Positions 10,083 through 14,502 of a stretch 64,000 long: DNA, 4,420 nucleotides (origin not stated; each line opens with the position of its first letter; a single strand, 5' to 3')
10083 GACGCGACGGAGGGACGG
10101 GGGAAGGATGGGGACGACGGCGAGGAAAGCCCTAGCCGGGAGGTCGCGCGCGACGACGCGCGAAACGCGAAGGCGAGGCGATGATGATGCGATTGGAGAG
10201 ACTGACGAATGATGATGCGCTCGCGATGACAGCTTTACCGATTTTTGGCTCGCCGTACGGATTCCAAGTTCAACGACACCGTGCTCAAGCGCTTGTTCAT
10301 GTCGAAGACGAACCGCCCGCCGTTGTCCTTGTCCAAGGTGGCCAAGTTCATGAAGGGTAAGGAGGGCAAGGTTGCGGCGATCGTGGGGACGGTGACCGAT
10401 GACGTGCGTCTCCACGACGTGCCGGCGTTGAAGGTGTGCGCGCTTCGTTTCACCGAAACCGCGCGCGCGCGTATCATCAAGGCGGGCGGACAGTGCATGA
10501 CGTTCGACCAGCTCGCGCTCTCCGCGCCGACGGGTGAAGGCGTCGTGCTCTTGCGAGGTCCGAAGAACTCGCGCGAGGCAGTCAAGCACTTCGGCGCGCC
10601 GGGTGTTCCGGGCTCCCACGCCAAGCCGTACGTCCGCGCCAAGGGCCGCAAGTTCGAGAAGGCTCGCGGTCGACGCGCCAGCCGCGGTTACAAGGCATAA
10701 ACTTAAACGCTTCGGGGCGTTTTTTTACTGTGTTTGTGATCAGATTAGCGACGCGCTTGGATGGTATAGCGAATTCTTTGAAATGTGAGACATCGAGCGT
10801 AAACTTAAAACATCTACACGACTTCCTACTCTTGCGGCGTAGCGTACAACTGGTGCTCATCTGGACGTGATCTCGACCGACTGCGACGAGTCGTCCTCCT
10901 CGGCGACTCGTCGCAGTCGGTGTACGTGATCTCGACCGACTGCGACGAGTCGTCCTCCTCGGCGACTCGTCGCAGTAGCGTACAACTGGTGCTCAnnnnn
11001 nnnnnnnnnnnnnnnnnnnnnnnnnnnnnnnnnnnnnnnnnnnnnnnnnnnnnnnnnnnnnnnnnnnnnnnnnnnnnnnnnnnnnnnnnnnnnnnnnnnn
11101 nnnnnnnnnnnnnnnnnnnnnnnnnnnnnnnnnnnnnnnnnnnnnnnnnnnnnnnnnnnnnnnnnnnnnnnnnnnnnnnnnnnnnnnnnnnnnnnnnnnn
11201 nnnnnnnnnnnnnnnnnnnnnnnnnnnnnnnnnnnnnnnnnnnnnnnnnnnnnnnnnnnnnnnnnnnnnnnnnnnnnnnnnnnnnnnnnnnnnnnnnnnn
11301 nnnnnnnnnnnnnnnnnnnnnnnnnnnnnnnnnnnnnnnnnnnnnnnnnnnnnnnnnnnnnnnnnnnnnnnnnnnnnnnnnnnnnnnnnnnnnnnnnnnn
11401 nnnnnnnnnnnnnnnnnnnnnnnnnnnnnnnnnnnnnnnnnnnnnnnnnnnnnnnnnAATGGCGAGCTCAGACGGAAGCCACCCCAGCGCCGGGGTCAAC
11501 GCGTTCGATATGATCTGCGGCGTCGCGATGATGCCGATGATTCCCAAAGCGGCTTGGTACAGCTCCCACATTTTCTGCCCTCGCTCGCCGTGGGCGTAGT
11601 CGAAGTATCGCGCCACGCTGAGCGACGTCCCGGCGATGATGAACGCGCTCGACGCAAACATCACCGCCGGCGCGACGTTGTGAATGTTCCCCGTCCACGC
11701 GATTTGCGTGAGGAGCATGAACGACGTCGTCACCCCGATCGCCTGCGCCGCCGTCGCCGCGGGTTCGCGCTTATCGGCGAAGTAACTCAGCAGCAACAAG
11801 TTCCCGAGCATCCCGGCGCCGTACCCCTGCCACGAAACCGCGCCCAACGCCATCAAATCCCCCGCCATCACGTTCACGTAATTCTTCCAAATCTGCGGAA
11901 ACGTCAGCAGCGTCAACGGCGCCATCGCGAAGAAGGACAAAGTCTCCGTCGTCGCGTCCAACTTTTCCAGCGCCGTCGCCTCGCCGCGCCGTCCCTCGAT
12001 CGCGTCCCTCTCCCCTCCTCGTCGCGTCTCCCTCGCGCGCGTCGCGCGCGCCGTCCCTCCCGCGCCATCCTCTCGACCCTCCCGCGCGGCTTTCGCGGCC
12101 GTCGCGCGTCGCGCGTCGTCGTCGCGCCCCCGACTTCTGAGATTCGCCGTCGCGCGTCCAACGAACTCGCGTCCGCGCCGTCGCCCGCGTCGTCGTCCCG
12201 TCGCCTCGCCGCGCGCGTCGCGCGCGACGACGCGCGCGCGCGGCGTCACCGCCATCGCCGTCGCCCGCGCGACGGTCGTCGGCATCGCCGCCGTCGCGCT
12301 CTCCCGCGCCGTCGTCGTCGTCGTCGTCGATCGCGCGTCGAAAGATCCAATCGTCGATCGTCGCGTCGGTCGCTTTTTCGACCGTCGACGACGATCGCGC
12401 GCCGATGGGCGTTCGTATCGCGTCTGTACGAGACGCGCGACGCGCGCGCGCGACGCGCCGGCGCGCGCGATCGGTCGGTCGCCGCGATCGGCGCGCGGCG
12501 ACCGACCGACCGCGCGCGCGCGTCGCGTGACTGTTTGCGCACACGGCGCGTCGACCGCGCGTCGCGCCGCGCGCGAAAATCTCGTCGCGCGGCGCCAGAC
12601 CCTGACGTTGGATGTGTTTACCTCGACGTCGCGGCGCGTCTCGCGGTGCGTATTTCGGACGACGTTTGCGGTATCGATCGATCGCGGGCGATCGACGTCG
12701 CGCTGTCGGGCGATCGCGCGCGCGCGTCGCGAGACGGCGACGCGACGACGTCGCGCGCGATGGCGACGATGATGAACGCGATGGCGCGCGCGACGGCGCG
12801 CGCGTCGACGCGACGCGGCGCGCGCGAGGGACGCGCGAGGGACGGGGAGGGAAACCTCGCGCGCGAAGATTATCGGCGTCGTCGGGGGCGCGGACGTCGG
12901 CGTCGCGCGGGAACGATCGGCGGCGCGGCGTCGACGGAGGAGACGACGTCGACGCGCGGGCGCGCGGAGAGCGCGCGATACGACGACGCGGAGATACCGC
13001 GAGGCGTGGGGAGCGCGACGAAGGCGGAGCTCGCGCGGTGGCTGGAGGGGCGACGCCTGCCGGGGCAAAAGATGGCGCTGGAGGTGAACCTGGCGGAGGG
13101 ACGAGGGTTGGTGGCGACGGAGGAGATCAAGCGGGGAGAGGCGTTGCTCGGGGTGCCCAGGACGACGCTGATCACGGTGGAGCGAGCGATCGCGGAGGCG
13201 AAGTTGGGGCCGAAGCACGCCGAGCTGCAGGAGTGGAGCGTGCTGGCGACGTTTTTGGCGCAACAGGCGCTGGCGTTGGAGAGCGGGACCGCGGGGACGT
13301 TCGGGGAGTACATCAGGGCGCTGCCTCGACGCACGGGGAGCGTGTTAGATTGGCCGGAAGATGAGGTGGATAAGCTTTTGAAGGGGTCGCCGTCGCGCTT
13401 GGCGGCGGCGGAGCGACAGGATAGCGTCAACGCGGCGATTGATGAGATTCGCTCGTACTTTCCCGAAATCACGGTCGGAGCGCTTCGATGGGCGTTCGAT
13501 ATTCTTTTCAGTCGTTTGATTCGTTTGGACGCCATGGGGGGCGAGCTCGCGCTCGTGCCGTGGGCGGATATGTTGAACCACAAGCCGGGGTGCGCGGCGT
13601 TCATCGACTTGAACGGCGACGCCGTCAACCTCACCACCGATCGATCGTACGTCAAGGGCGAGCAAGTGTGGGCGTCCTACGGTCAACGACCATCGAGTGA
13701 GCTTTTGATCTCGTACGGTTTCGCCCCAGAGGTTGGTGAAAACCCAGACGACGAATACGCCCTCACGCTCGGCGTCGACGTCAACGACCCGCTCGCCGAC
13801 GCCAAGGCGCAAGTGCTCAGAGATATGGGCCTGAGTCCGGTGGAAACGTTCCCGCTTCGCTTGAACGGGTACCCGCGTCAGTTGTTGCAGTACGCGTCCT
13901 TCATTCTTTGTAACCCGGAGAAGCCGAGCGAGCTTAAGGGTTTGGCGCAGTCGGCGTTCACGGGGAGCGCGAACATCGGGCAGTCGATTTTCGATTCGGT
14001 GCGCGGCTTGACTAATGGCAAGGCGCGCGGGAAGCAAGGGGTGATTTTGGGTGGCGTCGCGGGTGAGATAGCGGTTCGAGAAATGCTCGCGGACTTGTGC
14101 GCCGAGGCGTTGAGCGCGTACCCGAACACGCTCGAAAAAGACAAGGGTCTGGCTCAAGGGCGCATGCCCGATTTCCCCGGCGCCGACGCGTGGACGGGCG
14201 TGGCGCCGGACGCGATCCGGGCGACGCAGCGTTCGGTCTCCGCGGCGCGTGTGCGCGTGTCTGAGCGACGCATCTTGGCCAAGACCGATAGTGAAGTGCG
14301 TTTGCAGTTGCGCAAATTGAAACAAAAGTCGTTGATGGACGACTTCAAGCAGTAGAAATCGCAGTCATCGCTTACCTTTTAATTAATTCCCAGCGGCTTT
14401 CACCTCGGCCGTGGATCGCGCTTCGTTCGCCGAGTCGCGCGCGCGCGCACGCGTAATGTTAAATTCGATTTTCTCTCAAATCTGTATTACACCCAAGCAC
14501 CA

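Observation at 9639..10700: Uniform splice signature across all seven detected introns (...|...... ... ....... ... YAG), all 5'-biased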

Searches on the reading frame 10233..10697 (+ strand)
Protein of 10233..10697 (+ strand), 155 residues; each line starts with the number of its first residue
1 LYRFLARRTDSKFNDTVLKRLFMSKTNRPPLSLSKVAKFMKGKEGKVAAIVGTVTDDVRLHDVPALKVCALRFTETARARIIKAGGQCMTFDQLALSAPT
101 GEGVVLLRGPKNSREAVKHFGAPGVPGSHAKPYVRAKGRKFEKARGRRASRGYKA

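Call 45: find_related_loci(query=window:10233-10697:+, collection=metagenome_contigs, flank=1500)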
Query seq(155 aa) (155 aa) in metagenome_contigs; peptide patterns used: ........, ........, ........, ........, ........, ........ (x = any residue, [..] = any of these).
531 stretches matched a pattern; 215 encode a relative of the query (tblastn E <= 1e-3); the best 80 are kept; 80 distinct loci.
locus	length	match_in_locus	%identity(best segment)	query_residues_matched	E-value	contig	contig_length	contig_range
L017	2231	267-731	100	1-155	8e-104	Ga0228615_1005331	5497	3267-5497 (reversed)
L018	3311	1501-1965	100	1-155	4e-102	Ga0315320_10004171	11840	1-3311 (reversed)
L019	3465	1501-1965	100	1-155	7e-102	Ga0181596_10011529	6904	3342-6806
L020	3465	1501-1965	100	1-155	1e-101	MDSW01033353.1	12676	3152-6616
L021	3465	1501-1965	100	1-155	1e-101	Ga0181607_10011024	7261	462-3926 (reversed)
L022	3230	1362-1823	97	1-154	4e-101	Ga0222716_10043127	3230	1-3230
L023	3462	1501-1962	96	1-154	3e-98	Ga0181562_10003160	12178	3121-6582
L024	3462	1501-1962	96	1-154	3e-98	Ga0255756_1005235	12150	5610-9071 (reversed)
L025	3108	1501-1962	96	1-154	8e-99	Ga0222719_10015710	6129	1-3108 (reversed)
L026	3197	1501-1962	96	1-154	1e-98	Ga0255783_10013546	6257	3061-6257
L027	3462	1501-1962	96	1-154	3e-98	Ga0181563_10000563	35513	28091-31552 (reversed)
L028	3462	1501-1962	94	1-154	1e-96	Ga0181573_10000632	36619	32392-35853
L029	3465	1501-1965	95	1-155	1e-95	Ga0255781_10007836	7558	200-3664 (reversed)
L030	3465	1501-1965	94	1-155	2e-95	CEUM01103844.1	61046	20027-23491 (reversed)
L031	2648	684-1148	95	1-155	1e-96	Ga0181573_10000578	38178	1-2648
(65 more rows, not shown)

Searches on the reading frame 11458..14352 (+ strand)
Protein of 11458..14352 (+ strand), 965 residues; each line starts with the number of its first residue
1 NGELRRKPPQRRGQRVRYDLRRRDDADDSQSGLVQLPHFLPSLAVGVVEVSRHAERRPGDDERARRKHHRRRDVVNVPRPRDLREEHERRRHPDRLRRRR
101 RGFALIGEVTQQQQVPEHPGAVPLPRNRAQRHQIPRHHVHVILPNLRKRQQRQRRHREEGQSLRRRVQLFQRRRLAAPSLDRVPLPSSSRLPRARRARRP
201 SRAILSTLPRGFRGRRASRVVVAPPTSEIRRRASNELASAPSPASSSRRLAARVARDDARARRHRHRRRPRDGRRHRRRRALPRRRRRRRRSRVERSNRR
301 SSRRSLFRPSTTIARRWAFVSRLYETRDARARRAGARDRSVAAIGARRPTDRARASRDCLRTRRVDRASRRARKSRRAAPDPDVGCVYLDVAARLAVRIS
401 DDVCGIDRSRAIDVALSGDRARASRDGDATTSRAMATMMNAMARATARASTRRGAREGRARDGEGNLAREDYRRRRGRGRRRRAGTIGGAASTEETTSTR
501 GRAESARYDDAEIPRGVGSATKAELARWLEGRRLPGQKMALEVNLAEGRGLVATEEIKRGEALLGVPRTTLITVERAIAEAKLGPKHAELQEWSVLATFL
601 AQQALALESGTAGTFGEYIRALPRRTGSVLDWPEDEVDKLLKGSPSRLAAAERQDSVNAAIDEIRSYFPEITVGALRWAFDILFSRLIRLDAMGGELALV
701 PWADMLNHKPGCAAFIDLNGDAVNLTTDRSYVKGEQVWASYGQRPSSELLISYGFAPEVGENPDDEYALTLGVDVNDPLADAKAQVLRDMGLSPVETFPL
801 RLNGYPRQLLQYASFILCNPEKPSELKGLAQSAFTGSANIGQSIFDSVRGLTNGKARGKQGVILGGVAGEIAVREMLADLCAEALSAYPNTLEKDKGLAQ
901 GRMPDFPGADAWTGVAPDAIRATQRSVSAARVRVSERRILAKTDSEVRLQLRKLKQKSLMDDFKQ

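Call 32: search_protein_families(library=pfam, proteins=[window:11458-14352:+], max_evalue=0.001)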
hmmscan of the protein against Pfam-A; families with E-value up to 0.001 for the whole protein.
window:11458-14352:+ (965 aa): 2 families
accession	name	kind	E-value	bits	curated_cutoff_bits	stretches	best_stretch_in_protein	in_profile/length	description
PF09273.16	Rubis-subs-bind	-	1.4e-22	81.2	21.6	1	776-940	3-128/128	Rubisco LSMT substrate-binding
PF00856.33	SET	-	2.8e-07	31.3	22.4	1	548-742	1-105/105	SET domain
